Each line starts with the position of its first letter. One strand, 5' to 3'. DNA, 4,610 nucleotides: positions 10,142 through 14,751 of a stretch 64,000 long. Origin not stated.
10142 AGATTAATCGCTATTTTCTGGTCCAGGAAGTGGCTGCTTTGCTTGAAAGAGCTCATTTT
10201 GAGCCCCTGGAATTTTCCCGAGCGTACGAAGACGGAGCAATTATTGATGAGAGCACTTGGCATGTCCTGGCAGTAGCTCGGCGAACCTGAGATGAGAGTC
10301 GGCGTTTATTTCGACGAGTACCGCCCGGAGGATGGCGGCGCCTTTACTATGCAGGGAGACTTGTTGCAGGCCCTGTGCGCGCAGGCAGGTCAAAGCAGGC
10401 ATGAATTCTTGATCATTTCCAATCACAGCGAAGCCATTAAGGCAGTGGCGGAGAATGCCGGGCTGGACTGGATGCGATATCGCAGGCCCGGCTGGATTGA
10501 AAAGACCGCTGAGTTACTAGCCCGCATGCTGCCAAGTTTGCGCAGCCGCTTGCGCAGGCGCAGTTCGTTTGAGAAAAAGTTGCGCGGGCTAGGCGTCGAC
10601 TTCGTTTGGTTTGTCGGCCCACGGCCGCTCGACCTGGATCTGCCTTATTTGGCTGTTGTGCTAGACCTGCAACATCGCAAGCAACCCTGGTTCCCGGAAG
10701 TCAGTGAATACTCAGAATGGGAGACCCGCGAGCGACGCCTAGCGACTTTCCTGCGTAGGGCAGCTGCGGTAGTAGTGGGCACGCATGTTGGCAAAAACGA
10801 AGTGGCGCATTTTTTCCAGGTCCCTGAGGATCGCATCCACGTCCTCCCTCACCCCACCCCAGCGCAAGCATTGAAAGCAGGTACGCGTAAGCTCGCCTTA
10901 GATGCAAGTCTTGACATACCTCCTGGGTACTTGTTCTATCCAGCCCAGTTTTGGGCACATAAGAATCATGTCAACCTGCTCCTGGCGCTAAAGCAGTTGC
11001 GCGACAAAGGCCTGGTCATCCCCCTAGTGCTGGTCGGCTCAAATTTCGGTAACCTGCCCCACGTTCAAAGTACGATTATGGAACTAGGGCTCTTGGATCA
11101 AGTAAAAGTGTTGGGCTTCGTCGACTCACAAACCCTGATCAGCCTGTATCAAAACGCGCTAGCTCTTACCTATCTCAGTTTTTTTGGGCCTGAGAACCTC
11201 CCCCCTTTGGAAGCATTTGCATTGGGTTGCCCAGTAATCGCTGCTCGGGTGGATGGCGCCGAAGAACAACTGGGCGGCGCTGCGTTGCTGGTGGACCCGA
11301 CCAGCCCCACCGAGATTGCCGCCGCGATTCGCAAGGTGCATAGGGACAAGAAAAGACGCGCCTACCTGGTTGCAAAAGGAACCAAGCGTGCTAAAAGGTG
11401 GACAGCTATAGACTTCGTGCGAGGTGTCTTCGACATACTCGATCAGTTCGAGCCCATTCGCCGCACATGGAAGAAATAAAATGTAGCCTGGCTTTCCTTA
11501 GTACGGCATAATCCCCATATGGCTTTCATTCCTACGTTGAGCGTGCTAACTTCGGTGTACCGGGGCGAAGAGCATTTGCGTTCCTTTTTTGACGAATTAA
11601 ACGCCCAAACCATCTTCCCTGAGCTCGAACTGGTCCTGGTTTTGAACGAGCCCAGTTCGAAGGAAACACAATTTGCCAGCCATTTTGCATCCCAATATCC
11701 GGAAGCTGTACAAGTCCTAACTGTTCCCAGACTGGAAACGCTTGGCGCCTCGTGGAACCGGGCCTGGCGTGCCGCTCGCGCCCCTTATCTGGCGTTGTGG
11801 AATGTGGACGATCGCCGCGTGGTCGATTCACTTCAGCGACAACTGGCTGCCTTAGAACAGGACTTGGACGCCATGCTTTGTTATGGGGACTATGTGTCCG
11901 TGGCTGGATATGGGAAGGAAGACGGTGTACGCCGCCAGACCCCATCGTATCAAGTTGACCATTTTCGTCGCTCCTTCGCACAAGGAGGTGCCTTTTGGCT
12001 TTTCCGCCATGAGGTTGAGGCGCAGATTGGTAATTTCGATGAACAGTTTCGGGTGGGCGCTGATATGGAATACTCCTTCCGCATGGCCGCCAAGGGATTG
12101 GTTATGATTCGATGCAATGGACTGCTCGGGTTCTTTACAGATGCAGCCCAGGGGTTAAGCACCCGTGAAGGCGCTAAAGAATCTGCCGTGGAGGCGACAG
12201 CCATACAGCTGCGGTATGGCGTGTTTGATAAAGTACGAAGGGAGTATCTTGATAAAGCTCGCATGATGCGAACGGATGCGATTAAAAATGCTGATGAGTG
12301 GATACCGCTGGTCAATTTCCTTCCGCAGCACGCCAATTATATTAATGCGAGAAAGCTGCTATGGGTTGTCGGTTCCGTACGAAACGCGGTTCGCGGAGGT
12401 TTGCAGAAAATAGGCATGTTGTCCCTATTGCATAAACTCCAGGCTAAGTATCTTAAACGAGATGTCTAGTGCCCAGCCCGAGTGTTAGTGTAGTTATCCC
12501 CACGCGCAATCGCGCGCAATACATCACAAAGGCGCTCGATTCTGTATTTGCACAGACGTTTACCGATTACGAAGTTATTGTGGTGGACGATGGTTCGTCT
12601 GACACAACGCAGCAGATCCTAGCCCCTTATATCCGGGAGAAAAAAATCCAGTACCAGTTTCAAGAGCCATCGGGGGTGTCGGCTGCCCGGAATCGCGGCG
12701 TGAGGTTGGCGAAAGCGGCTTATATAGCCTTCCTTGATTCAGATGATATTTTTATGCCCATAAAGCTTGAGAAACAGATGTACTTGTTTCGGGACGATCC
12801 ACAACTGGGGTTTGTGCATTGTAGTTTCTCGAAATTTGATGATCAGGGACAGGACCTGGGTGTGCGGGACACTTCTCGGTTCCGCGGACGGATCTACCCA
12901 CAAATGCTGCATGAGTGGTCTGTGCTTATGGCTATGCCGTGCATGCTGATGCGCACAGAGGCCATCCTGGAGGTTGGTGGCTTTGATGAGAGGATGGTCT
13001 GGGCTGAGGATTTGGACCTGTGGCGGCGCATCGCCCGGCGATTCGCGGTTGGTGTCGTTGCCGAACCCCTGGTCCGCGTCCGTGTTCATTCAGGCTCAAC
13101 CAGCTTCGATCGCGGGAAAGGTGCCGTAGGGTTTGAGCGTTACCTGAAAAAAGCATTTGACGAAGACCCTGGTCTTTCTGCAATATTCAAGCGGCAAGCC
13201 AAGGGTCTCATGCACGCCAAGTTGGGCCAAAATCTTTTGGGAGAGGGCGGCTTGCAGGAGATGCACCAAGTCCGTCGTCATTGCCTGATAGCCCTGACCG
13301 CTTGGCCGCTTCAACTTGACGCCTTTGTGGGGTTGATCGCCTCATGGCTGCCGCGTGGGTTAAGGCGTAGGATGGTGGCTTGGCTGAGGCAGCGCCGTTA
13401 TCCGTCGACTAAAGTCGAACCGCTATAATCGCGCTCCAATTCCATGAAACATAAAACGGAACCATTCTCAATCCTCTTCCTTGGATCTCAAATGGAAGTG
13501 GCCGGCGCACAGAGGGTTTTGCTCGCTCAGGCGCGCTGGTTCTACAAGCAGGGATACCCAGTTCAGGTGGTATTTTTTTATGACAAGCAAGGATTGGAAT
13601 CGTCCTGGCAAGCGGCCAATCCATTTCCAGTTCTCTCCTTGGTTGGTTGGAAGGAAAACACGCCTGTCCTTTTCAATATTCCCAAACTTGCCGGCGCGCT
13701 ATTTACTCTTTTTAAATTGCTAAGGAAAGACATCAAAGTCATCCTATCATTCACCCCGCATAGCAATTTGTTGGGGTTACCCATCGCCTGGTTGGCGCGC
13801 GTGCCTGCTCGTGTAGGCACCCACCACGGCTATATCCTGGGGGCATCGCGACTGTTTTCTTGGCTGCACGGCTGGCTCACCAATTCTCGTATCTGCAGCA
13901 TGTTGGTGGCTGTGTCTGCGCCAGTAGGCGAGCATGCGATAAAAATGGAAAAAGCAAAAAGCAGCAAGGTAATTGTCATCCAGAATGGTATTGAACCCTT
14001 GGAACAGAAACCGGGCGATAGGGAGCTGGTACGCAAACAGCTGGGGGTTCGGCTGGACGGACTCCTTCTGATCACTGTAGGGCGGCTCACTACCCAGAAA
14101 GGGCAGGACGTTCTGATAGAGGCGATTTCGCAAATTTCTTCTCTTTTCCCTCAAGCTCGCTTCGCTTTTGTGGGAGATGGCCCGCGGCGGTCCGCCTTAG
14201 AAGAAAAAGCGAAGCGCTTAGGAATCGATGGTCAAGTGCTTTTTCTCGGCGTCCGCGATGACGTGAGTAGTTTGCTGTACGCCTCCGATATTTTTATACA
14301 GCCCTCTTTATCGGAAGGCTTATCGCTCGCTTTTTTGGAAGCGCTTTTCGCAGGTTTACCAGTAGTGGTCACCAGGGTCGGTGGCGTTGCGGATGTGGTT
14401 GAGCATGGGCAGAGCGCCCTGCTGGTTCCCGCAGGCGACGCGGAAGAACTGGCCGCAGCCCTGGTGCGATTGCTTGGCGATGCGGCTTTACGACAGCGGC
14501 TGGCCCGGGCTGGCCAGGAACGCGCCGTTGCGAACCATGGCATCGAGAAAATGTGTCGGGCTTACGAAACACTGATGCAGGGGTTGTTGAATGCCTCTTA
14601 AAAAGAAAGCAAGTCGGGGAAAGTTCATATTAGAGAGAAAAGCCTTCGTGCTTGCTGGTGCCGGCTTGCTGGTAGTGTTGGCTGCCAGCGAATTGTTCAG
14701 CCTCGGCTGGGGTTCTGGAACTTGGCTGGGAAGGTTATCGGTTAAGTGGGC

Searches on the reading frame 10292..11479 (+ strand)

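Call 8: search_protein_families(library=pfam, proteins=[window:10292-11479:+])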
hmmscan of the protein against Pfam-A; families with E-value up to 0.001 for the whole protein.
window:10292-11479:+ (395 aa): 4 families
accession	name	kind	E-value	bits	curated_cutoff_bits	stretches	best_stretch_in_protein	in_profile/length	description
PF00534.26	Glycos_transf_1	-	3e-23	82.7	26.4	1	213-366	17-172/172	Glycosyl transferases group 1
PF13692.12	Glyco_trans_1_4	-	3.9e-17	63.3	27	1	214-352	4-142/142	Glycosyl transferases group 1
PF13439.12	Glyco_transf_4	-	9.4e-06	26.2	28.5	1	28-188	11-165/170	Glycosyltransferase Family 4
PF13524.12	Glyco_trans_1_2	-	1e-05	25.9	25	1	233-368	6-130/144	Glycosyl transferase-like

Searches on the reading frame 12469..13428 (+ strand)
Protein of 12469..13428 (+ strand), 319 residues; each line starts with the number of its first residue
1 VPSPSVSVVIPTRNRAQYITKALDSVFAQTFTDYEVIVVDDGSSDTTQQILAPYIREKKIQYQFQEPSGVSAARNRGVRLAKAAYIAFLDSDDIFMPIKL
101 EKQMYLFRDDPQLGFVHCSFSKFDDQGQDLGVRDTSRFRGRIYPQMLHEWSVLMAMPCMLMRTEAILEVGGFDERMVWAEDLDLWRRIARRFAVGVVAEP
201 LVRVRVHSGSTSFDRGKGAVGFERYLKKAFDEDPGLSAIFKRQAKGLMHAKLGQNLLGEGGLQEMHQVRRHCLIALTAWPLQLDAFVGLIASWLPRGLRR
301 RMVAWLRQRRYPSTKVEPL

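Call 8: search_protein_families(library=pfam, proteins=[window:12469-13428:+])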
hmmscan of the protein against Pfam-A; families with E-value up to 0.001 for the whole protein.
window:12469-13428:+ (319 aa): 4 families
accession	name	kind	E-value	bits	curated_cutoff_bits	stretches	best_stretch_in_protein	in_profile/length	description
PF00535.33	Glycos_transf_2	-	7.6e-34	117.5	23.3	1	7-166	1-164/168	Glycosyl transferase family 2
PF13641.12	Glyco_tranf_2_3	-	2.9e-19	70.4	27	1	4-203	1-210/230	Glycosyltransferase like family 2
PF10111.15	Glyco_tranf_2_2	-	3.3e-19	69.9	27.3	1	7-227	1-233/276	Glycosyltransferase like family 2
PF13632.12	Glyco_trans_2_3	-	1e-05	25.9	27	1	85-209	1-128/198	Glycosyl transferase family group 2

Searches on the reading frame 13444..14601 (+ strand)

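Call 8: search_protein_families(library=pfam, proteins=[window:13444-14601:+])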
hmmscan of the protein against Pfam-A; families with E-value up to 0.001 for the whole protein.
window:13444-14601:+ (385 aa): 6 families
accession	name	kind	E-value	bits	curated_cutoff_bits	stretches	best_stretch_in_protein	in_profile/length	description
PF00534.26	Glycos_transf_1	-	3.3e-40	137.9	26.4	1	192-360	1-172/172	Glycosyl transferases group 1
PF13692.12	Glyco_trans_1_4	-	5.4e-40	137.4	27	1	209-346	4-142/142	Glycosyl transferases group 1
PF13439.12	Glyco_transf_4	-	3.4e-12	47.2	28.5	1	20-184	2-167/170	Glycosyltransferase Family 4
PF13579.12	Glyco_trans_4_4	-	1.2e-09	39.1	29.7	1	21-182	2-158/158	Glycosyl transferase 4-like domain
PF20706.3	GT4-conflict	-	1.8e-09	37.5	26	1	174-346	172-357/385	Family 4 Glycosyltransferase in conflict systems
PF13524.12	Glyco_trans_1_2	-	3.2e-08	34.1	25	1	272-369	38-137/144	Glycosyl transferase-like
